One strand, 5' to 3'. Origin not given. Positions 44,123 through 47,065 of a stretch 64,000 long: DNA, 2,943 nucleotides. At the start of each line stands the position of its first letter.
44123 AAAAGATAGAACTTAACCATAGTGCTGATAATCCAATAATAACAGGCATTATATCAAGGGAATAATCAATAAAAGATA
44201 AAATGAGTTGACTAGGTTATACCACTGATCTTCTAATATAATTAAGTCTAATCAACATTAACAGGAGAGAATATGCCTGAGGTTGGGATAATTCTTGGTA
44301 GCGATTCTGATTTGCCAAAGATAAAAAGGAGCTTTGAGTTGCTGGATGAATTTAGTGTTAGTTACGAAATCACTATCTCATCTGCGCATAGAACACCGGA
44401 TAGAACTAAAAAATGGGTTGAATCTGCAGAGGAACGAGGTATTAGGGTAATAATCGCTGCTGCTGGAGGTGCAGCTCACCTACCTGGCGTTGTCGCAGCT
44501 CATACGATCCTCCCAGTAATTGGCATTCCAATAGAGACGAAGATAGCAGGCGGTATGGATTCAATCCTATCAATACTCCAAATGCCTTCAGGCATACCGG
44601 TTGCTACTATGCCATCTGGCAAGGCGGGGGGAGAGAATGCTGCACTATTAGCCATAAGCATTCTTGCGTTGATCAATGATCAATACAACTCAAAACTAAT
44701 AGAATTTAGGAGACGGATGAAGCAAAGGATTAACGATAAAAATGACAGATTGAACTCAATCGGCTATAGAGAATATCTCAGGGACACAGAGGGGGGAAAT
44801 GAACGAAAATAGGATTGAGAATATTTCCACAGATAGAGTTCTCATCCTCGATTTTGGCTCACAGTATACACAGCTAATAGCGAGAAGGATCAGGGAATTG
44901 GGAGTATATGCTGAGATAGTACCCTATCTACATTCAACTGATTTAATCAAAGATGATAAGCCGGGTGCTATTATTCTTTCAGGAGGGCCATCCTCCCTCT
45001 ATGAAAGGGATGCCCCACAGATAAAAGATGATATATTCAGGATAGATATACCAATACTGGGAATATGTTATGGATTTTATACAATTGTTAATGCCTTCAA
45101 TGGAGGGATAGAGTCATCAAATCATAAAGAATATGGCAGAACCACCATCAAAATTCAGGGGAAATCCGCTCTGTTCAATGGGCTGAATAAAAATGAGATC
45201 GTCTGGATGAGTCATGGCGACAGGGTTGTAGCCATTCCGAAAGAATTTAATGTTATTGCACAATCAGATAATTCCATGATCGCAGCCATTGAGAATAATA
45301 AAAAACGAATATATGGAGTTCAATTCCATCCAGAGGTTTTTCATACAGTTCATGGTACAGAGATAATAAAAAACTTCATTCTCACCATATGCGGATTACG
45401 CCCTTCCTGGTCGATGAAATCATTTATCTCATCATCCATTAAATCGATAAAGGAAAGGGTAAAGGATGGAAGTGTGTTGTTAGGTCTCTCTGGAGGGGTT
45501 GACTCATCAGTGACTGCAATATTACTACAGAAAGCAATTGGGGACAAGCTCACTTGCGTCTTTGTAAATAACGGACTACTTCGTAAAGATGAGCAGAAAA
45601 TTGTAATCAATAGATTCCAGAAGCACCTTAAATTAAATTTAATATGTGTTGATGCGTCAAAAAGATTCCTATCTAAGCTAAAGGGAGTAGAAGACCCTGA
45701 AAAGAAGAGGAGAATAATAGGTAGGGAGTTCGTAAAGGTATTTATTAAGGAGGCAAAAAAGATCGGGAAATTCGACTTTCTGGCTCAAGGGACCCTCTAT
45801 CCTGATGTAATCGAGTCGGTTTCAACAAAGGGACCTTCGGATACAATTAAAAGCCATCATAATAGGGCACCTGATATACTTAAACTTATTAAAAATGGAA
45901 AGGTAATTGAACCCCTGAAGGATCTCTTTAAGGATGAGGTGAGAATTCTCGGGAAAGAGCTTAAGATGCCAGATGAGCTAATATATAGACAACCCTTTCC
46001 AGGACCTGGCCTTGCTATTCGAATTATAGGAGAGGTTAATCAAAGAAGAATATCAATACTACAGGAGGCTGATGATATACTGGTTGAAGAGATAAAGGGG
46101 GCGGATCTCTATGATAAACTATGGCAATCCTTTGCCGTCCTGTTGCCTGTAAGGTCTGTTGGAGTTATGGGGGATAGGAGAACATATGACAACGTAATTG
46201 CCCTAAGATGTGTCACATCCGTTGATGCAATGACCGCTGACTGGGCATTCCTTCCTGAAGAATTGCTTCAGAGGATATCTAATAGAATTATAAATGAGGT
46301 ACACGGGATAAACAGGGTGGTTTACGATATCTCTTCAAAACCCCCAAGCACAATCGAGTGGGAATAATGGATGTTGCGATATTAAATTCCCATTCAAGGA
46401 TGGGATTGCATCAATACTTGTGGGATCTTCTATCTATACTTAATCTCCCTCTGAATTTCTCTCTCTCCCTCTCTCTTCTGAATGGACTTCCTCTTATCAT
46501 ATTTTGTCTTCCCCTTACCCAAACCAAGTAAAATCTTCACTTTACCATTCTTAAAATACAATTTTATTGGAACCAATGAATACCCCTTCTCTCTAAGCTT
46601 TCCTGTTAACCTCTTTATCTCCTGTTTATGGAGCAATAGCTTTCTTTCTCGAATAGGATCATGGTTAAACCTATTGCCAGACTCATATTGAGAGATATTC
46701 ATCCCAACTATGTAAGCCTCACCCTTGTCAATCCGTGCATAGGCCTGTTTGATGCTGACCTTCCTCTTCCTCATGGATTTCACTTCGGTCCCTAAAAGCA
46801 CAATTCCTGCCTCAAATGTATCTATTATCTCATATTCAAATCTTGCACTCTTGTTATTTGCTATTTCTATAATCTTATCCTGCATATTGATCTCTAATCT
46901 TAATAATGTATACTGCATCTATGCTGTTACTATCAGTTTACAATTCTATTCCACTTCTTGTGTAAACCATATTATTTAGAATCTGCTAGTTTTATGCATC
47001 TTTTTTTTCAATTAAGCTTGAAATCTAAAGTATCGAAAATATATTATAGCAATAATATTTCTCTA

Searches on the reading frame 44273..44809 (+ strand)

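Call 12: search_protein_families(library=pfam, proteins=[window:44273-44809:+], max_evalue=0.001)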
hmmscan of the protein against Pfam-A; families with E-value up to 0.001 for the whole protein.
window:44273-44809:+ (179 aa): 1 family
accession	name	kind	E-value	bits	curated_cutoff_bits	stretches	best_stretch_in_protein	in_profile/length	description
PF00731.26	AIRC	-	5.6e-58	195.1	30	1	3-151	1-147/148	AIR carboxylase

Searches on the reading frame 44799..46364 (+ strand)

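Call 12: search_protein_families(library=pfam, proteins=[window:44799-46364:+], max_evalue=0.001)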
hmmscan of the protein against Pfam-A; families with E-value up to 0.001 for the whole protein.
window:44799-46364:+ (522 aa): 6 families
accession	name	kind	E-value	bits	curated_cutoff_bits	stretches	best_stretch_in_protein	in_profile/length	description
PF00117.34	GATase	-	4.5e-46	157.3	22.8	1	15-195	1-188/190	Glutamine amidotransferase class-I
PF00958.27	GMP_synt_C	-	2.9e-45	152.7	27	1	430-521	1-92/92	GMP synthase C terminal domain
PF02540.23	NAD_synthase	-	1.2e-10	41.4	21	1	217-257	9-53/242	NAD synthase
PF07722.19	Peptidase_C26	-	2.4e-10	41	20.5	1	79-179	101-219/219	Peptidase C26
PF03054.22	tRNA_Me_trans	-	0.00018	21.7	20.6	1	226-259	3-35/202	tRNA methyl transferase HUP domain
PF01507.26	PAPS_reduct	-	0.00071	20.1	22.5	0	228-303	4-77/175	Phosphoadenosine phosphosulfate reductase domain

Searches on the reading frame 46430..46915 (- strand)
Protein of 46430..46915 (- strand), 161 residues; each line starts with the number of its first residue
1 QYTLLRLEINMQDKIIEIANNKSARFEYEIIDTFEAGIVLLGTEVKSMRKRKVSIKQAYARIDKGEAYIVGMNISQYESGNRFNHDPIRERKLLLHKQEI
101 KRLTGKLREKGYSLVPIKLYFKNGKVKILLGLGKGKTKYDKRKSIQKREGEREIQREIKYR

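Call 12: search_protein_families(library=pfam, proteins=[window:46430-46915:-], max_evalue=0.001)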
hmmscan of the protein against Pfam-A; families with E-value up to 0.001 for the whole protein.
window:46430-46915:- (161 aa): 1 family
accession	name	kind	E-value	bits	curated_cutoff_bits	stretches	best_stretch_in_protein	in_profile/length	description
PF01668.23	SmpB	-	1e-58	197.8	27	1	18-159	1-142/143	SmpB protein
